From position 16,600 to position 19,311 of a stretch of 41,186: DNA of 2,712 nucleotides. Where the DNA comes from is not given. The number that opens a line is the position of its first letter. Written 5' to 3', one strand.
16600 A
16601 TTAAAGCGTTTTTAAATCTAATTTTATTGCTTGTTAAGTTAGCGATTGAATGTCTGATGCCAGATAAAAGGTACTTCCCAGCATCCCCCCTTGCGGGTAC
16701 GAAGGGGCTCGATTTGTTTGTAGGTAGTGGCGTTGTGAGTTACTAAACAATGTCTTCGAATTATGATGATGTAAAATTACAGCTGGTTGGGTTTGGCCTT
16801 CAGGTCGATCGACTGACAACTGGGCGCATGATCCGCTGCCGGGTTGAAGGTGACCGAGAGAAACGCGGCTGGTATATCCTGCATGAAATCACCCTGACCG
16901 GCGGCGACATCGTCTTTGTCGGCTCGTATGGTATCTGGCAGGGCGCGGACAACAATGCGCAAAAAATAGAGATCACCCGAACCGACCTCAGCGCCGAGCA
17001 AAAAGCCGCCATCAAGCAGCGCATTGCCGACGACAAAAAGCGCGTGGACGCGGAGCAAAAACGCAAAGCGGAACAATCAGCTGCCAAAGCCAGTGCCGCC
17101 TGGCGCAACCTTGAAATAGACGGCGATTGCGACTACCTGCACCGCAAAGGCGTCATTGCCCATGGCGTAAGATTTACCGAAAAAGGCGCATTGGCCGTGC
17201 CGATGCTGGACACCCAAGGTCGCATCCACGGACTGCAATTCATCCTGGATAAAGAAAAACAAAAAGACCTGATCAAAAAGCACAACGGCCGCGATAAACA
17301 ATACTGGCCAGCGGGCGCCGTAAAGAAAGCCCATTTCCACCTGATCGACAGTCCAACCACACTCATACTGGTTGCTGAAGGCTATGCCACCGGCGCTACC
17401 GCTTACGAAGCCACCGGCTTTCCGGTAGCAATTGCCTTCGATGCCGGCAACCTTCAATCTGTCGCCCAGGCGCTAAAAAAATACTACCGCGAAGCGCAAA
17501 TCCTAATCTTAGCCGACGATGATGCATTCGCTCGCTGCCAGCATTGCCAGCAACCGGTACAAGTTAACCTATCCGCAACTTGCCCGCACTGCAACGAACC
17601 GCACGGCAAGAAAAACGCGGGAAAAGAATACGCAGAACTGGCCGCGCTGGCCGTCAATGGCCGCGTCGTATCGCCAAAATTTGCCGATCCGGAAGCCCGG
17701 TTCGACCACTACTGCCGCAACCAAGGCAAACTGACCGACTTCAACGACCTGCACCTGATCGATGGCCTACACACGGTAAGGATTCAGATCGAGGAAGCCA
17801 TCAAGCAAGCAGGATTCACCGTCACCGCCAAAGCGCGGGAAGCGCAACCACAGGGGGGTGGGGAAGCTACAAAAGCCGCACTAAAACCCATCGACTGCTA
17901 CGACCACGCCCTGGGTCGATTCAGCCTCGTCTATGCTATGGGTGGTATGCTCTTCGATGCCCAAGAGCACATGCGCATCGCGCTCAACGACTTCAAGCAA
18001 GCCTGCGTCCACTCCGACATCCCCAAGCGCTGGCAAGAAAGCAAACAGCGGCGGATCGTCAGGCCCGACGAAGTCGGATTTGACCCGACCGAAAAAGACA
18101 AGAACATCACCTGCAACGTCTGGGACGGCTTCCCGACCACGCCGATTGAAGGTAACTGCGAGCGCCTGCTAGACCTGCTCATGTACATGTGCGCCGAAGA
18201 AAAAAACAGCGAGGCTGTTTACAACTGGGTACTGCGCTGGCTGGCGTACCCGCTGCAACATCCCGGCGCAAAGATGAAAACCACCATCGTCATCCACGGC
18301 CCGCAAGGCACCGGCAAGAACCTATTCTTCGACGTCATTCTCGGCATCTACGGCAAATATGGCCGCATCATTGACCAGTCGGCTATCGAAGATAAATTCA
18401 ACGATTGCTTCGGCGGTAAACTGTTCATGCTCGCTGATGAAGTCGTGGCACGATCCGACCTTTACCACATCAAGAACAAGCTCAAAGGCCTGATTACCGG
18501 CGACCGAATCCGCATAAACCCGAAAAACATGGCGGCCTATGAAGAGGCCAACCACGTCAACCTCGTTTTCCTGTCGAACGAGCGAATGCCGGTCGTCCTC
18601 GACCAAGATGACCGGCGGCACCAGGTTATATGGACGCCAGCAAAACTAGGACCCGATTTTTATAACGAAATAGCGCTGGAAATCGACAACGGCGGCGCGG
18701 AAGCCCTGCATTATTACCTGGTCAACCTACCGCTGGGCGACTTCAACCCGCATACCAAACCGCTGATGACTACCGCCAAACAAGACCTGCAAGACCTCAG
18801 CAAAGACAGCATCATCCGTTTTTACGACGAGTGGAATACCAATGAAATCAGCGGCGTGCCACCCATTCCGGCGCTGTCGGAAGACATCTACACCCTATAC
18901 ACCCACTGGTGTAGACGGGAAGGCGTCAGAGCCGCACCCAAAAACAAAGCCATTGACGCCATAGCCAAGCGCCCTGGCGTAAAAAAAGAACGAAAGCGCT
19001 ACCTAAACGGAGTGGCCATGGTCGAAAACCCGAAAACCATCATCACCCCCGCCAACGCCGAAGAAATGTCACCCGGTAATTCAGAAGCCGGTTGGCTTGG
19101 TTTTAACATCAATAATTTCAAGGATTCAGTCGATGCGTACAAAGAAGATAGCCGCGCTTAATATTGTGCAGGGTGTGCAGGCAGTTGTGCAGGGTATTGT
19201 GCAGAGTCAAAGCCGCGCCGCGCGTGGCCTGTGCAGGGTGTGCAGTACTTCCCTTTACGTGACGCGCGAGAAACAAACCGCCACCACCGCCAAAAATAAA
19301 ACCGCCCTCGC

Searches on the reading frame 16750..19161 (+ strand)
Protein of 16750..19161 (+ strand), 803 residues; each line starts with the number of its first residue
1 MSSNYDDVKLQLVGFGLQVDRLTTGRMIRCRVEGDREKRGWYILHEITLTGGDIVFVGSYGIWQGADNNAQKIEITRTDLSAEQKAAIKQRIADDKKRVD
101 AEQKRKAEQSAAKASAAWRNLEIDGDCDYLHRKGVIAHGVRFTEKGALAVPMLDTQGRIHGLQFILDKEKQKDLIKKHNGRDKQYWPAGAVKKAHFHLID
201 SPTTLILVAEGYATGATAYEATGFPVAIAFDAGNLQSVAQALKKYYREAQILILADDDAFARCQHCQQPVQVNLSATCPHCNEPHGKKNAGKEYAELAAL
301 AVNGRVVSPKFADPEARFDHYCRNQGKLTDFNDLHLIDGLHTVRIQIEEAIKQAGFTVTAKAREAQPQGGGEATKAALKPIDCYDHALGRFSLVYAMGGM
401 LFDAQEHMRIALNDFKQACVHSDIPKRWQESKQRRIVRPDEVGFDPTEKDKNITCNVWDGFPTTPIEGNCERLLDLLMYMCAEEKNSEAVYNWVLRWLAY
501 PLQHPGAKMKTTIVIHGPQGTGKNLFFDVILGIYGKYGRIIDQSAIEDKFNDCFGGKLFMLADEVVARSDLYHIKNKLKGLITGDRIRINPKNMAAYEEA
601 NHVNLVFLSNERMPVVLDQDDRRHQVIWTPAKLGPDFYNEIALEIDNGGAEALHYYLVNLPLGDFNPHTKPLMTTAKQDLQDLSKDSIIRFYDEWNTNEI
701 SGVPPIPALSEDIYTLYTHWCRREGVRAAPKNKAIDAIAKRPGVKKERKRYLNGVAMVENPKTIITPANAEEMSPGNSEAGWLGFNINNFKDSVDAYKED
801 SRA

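Call 106: search_protein_families(library=pfam, proteins=[window:16750-19161:+], max_evalue=0.001)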
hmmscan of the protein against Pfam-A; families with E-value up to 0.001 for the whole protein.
window:16750-19161:+ (803 aa): 6 families
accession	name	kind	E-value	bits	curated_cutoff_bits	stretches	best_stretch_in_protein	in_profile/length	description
PF19263.5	DUF5906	-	6.5e-22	78.8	27.6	1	515-623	1-114/114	Family of unknown function (DUF5906)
PF13362.12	Toprim_3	-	5.6e-07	30.4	27.2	1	206-335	2-89/95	Toprim domain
PF01057.23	Parvo_NS1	-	5.9e-05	22.6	20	1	503-618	107-215/271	Parvovirus non-structural protein NS1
PF13662.12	Toprim_4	-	0.00043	20.9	25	0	206-258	3-60/85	Toprim domain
PF05272.17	VapE-like_dom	-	0.00065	19.6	25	0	479-532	19-73/217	Virulence-associated protein E-like domain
PF01155.25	HypA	-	0.00076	19.9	28.9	0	248-294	58-105/112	Hydrogenase/urease nickel incorporation, metallochaperone, hypA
